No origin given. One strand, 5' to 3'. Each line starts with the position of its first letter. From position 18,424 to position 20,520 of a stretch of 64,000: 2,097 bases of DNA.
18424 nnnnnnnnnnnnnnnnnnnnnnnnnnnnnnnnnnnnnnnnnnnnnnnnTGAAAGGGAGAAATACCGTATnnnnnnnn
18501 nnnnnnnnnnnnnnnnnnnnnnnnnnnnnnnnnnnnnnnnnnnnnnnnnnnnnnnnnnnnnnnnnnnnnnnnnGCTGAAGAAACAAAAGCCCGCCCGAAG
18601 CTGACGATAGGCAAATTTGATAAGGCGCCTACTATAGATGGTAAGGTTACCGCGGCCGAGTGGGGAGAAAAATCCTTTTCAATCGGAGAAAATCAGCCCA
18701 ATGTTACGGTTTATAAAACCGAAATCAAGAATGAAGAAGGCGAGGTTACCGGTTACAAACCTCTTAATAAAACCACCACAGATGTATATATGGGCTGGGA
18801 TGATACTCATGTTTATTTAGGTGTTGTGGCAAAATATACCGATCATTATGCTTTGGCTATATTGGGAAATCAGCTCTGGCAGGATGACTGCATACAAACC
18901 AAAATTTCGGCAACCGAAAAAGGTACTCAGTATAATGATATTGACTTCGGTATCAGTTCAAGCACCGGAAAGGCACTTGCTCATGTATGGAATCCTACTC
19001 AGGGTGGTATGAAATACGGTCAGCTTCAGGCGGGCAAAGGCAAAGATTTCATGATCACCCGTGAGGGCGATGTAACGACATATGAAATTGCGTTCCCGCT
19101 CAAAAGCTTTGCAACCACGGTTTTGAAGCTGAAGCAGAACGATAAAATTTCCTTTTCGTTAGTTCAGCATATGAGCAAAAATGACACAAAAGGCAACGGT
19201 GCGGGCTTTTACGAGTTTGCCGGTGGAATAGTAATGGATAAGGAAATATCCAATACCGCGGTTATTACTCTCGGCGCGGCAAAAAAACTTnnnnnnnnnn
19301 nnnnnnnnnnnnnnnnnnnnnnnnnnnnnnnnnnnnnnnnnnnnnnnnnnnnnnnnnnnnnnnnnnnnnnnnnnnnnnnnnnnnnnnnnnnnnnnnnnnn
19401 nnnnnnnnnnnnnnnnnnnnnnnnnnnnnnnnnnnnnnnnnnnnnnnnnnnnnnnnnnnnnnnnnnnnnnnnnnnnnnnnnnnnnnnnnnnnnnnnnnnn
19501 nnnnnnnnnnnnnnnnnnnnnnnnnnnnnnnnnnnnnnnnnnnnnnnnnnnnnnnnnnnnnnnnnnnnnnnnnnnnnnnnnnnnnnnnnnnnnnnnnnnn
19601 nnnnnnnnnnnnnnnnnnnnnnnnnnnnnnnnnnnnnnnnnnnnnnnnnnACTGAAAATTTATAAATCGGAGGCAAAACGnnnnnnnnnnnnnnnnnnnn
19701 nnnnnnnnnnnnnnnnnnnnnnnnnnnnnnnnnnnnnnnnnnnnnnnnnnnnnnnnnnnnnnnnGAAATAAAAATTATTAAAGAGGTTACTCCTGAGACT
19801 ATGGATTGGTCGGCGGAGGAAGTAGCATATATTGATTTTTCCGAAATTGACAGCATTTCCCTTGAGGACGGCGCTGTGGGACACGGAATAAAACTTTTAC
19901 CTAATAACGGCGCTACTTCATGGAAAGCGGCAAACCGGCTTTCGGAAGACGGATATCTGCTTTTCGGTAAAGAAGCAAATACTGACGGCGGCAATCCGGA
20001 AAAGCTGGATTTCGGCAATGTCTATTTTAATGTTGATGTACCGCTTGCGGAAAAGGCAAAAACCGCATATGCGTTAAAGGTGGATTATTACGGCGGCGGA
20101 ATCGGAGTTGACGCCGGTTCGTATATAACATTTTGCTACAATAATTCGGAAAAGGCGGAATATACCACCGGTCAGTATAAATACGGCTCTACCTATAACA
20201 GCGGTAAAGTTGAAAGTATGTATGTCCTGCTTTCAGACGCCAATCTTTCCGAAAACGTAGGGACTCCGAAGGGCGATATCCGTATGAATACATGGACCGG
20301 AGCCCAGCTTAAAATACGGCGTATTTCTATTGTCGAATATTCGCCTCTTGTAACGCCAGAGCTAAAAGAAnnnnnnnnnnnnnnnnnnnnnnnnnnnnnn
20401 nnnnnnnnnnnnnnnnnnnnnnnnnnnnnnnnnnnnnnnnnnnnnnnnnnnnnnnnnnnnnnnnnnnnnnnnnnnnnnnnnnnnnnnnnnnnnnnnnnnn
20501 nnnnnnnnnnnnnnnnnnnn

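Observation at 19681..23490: Adjacent paralogs share a three-module N-terminal array that may be a new carbohydrate-binding module family, deployed with two different anchors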

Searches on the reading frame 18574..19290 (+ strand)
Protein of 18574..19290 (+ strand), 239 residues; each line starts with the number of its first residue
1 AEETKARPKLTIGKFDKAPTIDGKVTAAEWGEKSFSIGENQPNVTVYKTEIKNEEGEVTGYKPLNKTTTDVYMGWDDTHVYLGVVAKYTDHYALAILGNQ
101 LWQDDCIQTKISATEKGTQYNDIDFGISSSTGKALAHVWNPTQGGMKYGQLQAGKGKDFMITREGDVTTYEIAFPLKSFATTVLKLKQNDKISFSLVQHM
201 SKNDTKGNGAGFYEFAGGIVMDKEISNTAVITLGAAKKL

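Call 66: search_solved_structures(query=window:18574-19290:+, max_evalue=1, show_alignments=1)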
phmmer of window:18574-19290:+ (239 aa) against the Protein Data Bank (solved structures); distinct sequences matched with E-value up to 1: 0.

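Call 67: search_protein_families(library=pfam, proteins=[window:18574-19290:+], max_evalue=1)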
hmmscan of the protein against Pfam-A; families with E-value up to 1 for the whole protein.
window:18574-19290:+ (239 aa): 0 families

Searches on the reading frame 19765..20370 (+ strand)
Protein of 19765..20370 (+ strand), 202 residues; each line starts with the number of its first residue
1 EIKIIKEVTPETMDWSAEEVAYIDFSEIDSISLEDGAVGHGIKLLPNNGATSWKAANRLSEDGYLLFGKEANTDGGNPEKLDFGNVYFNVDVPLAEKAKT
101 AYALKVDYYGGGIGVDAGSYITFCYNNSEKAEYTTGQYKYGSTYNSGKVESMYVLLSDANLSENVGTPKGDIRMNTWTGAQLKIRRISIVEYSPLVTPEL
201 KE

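Call 11: search_protein_families(library=pfam, proteins=[window:19765-20370:+], max_evalue=10)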
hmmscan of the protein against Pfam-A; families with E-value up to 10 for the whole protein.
window:19765-20370:+ (202 aa): 0 families

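Call 18: search_solved_structures(query=A2, max_evalue=10, show_alignments=2)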
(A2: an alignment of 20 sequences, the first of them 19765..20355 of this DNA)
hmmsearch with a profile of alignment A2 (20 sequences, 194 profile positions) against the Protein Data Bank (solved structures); distinct sequences matched with E-value up to 10: 1.
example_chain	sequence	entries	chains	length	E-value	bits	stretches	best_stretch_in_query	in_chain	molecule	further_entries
4wht_A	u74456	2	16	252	0.7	12.9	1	78-114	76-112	Heavy chain of the Fab fragment derived from neutralizing antibody 3/11 | Heavy chain of Fab fragment derived from neutralizing antibody 3/11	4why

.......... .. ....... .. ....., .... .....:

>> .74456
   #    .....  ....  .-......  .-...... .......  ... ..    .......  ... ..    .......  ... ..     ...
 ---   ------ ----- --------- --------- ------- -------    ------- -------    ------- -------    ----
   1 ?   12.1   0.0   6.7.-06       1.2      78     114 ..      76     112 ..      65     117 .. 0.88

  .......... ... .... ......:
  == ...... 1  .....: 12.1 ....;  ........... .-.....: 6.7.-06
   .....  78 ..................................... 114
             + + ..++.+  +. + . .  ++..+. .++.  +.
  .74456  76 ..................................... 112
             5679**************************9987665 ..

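Call 24: predict_structure(alignment_id=A2)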
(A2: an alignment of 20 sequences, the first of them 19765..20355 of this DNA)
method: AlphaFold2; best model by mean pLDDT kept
length: 197 residues; sequences in the alignment: 20
mean_pLDDT: 91.9   pTM: 0.89
mean pLDDT of the five models: 91.9, 86.6, 86.4, 85.7, 83.3
residues with pLDDT >= 90: 163; 70-90: 24; 50-70: 6; < 50: 4
segments of 3 or more residues with pLDDT < 50: 1-4
pLDDT, mean of each block of 10 residues (from residue 1): 54 83 97 96 92 94 96 94 97 95 96 95 96 95 96 94 95 94 98 77
secondary structure, 60 per line:
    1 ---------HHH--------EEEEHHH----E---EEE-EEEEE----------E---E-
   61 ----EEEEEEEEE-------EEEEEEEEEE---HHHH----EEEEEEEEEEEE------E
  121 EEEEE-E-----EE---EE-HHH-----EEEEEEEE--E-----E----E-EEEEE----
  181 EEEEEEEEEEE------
elements in order: E21-24 E36-38 E40-44 E65-73 E81-90 H94-97 E102-113 E120-125 E149-156 E172-176 E181-191

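Call 29: fold_search(model_id=the predicted structure, library=pdb)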
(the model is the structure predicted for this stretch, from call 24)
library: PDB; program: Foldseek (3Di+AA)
matches with E <= 10: 1493; with E <= 0.001: 9
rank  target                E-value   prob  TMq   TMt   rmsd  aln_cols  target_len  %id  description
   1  8wc1                  2.0e-04  1.00  0.42  0.51   9.9       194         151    9  A carbohydrate binding domain of a putative pectate lyase (released 2024-09-18)
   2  5e7t_B                2.4e-04  0.96  0.32  0.25  11.0       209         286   12  Structure of the tripod (BppUct-A-L) from the baseplate of bacteriophage Tuc2009 (released 2015-12-30)
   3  6i50                  3.1e-04  0.99  0.34  0.40  10.8       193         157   12  Structure of Eiger TNF from S. frugiperda (released 2019-08-14)
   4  8tv5_F                3.4e-04  0.96  0.30  0.21  10.9       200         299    8  Structure of the EphA2 LBDCRD bound to FabS1CE_L1 in a 2:1 (EphA2 to Fab) ratio (released 2024-09-11)
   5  6za2_B                5.1e-04  0.89  0.31  0.08  20.1       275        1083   12  Crystal structure of dimeric latent PorU from Porphyromonas gingivalis (released 2021-09-29)
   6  6za2_A                5.4e-04  0.89  0.31  0.08  20.1       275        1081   12  Crystal structure of dimeric latent PorU from Porphyromonas gingivalis (released 2021-09-29)
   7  5jr2_C                7.2e-04  0.98  0.32  0.35   9.8       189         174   10  Crystal structure of the EphA4 LBD in complex with APYd3 peptide inhibitor (released 2016-07-06)
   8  7cze_I                7.2e-04  0.94  0.28  0.32  13.2       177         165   10  Crystal structure of Epstein-Barr virus (EBV) gHgL and in complex with the ligand binding domian (LBD) of EphA2 (released 2020-10-21)
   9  6njz_B                9.1e-04  0.77  0.26  0.28  11.4       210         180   10  EphA2 LBD in complex with YSA-GSGSK-bio peptide (released 2019-05-01)
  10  3gxu_A                1.1e-03  0.96  0.30  0.33  13.2       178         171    8  Crystal structure of Eph receptor and ephrin complex (released 2009-10-27)
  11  7r1e_A                1.1e-03  0.97  0.34  0.14   9.6       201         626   11  Mosquitocidal Cry11Ba determined at pH 10.4 from naturally-occurring nanocrystals by Serial femtosecond crystallograph (released 2022-07-27)
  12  3nru_E                1.2e-03  0.98  0.32  0.38  12.7       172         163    6  Ligand binding domain of EPHA7 (released 2010-12-08)
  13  8tv1_C                1.2e-03  0.93  0.35  0.25   9.3       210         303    8  Structure of the EphA2 LBDCRD bound to FabS1C_L1 (released 2024-06-26)
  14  7qx6                  1.3e-03  0.99  0.39  0.15  11.0       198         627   11  mosquitocidal Cry11Aa-E583Q determined at pH 7 from naturally-occurring nanocrystals by Serial femtosecond crystallograp (released 2022-07-27)
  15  3p1i_A                1.3e-03  0.97  0.33  0.37  10.5       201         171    9  Ligand binding domain of human ephrin type-B receptor 3 (released 2011-01-19)
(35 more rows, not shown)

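Call 31: search_protein_representatives(alignment_id=A2)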
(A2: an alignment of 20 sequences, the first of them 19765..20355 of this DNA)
Query: 20 sequences, 194 profile positions. Proteins with E-value up to 0.001 (for the whole library): 14; up to 1e-10: 8; up to 1e-30: 7. The best 14 are listed.
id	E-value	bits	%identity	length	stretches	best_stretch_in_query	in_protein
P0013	9.4e-161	547.6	-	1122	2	3-192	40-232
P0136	6.4e-159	541.6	-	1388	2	3-192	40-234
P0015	1.3e-151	517.7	-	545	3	2-192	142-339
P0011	9.8e-149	508.4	-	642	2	1-192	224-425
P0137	4.3e-80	284.4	-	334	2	12-192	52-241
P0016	3.1e-74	265.3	-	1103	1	11-192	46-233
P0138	3.6e-43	163.9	-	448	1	11-191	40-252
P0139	3.5e-13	66.1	-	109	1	7-63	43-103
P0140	2.3e-08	50.4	-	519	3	53-182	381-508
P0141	5.7e-06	42.6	-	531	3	74-174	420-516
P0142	1.3e-05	41.5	-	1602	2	63-174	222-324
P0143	3.1e-05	40.2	-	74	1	42-95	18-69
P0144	3.6e-04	36.7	-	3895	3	149-190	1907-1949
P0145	7.1e-04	35.8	-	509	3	74-186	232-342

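Call 33: search_protein_families(library=pfam, proteins=[P0137, P0138, P0140, P0141, P0142, P0144, P0145], max_evalue=0.01)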
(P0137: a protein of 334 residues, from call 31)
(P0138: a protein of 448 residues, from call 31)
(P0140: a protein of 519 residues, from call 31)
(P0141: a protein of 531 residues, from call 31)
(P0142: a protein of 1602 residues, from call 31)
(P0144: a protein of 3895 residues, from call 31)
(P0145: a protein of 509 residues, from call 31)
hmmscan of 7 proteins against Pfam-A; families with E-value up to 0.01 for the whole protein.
P0137 (334 aa): 0 families

P0138 (448 aa): 1 family
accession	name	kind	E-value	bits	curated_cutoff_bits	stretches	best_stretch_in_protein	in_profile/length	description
PF00404.24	Dockerin_1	-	0.0096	16.5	22.9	0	396-444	2-55/57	Dockerin type I domain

P0140 (519 aa): 1 family
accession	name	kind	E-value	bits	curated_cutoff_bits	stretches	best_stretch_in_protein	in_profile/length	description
PF14741.12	GH114_assoc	-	4.1e-06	27.4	22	0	406-497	25-112/126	N-terminal glycosyl-hydrolase-114-associated domain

P0141 (531 aa): 0 families

P0142 (1602 aa): 5 families
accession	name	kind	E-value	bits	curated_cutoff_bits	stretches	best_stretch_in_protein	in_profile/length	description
PF00395.25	SLH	-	1.3e-37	128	20.8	3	1420-1460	2-43/44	S-layer homology domain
PF06452.16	CBM9_1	-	1.2e-10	42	23.4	1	1064-1265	1-184/185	Carbohydrate family 9 binding domain-like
PF12733.13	Cadherin-like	-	2.1e-09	38.1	24.2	1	1297-1368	18-88/89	Cadherin-like beta sandwich domain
PF11790.14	Glyco_hydro_cc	-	2.5e-05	24.4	21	1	566-725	62-210/237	Glycosyl hydrolase catalytic core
PF01229.23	Glyco_hydro_39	-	2.7e-05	23.6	26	1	572-652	151-228/472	Glycosyl hydrolases family 39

P0144 (3895 aa): 13 families
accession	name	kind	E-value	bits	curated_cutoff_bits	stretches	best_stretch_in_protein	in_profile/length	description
PF14252.11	DUF4347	-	1.4e-47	161.9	24.6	1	115-265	1-149/164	Domain of unknown function (DUF4347)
PF23034.1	DUF7035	-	2.4e-25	89.7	27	0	1092-1138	2-48/137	Domain of unknown function (DUF7035)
PF19077.6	Big_13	-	1.1e-23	84.1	27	4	2516-2605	7-101/102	Bacterial Ig-like domain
PF00028.23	Cadherin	-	6e-23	81.5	28.8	2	566-655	2-93/93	Cadherin domain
PF05345.18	He_PIG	-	1.9e-22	80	24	2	3463-3558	1-96/96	Putative Ig domain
PF13205.12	Big_5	-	2.6e-15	57.5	23.6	1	869-966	1-95/105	Bacterial Ig-like domain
PF13018.11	ESPR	-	9.8e-12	45.6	25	1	1-46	1-46/50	Extended Signal Peptide of Type V secretion system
PF19078.6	Big_12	-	3.3e-10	40.5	27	3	979-1077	1-92/102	Bacterial Ig-like domain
PF20536.3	DUF6751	-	1.2e-06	29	27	0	1557-1595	40-77/113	Family of unknown function (DUF6751)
PF25374.1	Cadherin_FAT4_N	-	5.9e-06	27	35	0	3375-3444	5-72/85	FAT4-like, N-terminal cadherin-like domain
PF18957.6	RibLong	-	2e-05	25.8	27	0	3392-3458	30-93/93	Long Rib domain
PF17936.7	Big_6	-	3.3e-05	24.5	27.6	2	2537-2605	14-83/83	Bacterial Ig domain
PF07495.19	Y_Y_Y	-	0.00066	20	26.6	0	2574-2601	32-59/65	Y_Y_Y domain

P0145 (509 aa): 0 families

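Call 64: find_encoding_contigs(protein=P0145, flank=8000, max_places=3)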
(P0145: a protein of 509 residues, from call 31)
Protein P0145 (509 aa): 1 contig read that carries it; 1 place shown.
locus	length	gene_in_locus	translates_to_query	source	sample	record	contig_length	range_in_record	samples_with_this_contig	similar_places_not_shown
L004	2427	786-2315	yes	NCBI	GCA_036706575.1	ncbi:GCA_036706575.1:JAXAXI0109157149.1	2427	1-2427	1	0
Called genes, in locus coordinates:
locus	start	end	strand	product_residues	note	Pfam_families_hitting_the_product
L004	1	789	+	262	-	?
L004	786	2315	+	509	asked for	-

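Call 65: find_encoding_contigs(protein=P0141, flank=8000, max_places=3)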
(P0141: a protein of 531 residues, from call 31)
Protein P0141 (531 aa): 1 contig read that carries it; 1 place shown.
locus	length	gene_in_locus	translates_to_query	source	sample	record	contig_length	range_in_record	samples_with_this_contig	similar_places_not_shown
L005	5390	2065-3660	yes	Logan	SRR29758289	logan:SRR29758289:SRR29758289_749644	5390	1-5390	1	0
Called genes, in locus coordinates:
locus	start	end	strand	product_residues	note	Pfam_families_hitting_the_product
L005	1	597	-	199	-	?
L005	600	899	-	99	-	-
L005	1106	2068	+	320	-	PF07963:N_methyl (weak)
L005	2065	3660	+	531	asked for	-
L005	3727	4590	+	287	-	-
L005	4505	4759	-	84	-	-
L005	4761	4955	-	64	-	-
